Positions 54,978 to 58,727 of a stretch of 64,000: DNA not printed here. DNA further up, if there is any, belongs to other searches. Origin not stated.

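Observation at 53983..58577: Translationally coupled CHAP-dockerin enzyme and cohesin+dockerin multidomain protein: a possible non-cellulosomal lytic cohesin-dockerin assembly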

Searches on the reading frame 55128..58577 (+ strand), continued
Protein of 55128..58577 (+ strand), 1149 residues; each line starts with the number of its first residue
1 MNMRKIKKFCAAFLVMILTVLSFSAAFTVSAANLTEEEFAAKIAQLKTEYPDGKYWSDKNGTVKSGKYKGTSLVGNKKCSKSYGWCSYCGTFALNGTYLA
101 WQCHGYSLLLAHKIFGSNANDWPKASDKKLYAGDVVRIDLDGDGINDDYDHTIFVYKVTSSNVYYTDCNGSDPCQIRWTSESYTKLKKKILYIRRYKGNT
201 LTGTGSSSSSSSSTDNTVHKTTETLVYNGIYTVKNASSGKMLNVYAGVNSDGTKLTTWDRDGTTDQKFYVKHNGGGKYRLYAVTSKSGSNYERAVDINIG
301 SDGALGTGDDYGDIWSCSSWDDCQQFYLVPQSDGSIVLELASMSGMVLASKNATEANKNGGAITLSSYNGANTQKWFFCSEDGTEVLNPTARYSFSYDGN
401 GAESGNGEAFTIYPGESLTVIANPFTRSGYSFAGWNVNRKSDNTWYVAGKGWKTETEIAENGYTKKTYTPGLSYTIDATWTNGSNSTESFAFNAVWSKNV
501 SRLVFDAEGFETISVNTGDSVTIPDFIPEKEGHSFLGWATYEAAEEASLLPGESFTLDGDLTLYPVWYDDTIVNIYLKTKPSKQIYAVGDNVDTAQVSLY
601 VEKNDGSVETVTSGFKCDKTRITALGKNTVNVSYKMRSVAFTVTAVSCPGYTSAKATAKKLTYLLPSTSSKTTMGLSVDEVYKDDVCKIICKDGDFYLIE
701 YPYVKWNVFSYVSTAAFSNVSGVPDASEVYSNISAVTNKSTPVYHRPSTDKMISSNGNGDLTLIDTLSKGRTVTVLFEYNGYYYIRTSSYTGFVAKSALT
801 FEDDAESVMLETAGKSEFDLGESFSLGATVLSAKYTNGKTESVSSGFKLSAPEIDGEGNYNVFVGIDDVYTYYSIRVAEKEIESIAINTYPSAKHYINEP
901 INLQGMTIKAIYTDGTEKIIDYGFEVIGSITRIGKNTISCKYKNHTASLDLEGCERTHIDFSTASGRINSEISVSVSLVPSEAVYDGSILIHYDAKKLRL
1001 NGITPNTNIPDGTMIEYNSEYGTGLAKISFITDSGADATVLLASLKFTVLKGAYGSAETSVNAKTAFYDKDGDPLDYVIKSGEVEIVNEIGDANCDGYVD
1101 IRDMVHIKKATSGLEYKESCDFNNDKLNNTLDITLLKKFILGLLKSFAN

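Call 80: search_protein_families(library=pfam, proteins=[L026:9668-9997:+], max_evalue=0.001)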
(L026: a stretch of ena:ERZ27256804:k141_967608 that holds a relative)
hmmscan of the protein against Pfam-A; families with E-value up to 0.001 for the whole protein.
L026:9668-9997:+ (109 aa): 1 family
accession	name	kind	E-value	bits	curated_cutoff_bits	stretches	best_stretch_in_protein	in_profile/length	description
PF00404.24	Dockerin_1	-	1e-07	32.4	22.9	1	49-100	1-52/57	Dockerin type I domain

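Call 81: search_dna_similar(query=window:55134-58574:+, collection=phages, mode=protein, max_rows=10)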
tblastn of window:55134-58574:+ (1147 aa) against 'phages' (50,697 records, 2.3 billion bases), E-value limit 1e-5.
Records with a match: 1; places in all: 2; records where one place covers at least 80% of the query: 0.
Best place of each record, by identity: <60% 1.
By first word of the organism name: Bacteriophage 1.
By host as written in the record: - 1.
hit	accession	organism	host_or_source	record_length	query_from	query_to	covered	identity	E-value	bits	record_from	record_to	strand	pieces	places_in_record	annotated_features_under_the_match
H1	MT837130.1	Bacteriophage sp.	human fecal samples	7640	391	582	17%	30.0%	3e-11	74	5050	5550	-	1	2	record has no annotation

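Call 82: search_dna_similar(query=window:55134-58574:+, collection=plasmids, mode=protein, max_rows=10)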
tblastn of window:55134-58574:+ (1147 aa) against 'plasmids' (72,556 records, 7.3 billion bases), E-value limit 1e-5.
Records with a match: 1; places in all: 1; records where one place covers at least 80% of the query: 0.
Best place of each record, by identity: <60% 1.
By first word of the organism name: Bifidobacterium 1.
By predicted mobility (MOB-suite, as given by PLSDB): non-mobilizable 1.
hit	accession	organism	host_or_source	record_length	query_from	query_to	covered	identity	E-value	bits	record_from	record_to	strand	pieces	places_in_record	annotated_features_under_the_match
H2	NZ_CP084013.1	Bifidobacterium longum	Homo sapiens,pure culture,human feces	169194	392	627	21%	27.2%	9e-6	58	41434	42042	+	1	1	InlB B-repeat-containing protein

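Call 99: find_encoding_contigs(protein=P0008, flank=10000, max_places=2)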
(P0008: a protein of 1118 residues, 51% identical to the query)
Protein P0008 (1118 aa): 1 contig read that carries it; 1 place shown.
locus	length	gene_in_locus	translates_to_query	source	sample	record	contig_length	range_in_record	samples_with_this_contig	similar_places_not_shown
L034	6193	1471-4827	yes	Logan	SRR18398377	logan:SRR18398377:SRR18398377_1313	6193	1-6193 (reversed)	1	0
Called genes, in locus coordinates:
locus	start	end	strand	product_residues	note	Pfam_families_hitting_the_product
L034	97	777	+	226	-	PF05257:CHAP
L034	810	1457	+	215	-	PF00404:Dockerin_1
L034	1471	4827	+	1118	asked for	PF08239:SH3_3, PF09479:Flg_new (faint), PF07523:Big_3, PF00963:Cohesin, PF00404:Dockerin_1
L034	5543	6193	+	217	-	?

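Call 100: find_encoding_contigs(protein=P0006, flank=10000, max_places=2)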
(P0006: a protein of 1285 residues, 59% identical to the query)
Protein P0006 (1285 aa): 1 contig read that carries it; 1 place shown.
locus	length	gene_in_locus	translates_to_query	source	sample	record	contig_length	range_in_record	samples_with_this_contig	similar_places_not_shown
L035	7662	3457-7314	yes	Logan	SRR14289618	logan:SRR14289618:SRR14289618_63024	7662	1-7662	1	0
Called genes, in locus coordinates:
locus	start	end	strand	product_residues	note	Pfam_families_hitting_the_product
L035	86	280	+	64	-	-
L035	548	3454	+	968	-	PF14200:RicinB_lectin_2, PF05257:CHAP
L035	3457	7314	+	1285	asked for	PF08239:SH3_3 (weak), PF09479:Flg_new (weak), PF00963:Cohesin, PF09479:Flg_new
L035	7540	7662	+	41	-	?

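Call 101: find_encoding_contigs(protein=P0005, flank=10000, max_places=2)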
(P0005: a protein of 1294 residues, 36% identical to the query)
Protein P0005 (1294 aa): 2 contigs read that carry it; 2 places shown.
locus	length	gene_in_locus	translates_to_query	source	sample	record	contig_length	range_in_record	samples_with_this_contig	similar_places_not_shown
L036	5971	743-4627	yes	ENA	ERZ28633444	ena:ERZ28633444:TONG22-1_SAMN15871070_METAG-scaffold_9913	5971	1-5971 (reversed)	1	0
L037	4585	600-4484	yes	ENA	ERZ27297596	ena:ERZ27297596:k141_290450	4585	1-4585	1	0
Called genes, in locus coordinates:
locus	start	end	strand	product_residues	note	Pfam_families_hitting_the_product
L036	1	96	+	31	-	?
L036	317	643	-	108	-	PF13560:HTH_31, PF12844:HTH_19, PF01381:HTH_3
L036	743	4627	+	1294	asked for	PF09479:Flg_new (faint), PF08239:SH3_3 (weak), PF07523:Big_3, PF00963:Cohesin (weak)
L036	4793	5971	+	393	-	?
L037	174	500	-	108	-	PF13560:HTH_31, PF12844:HTH_19, PF01381:HTH_3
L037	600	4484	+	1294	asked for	PF09479:Flg_new (faint), PF08239:SH3_3 (weak), PF07523:Big_3, PF00963:Cohesin (weak)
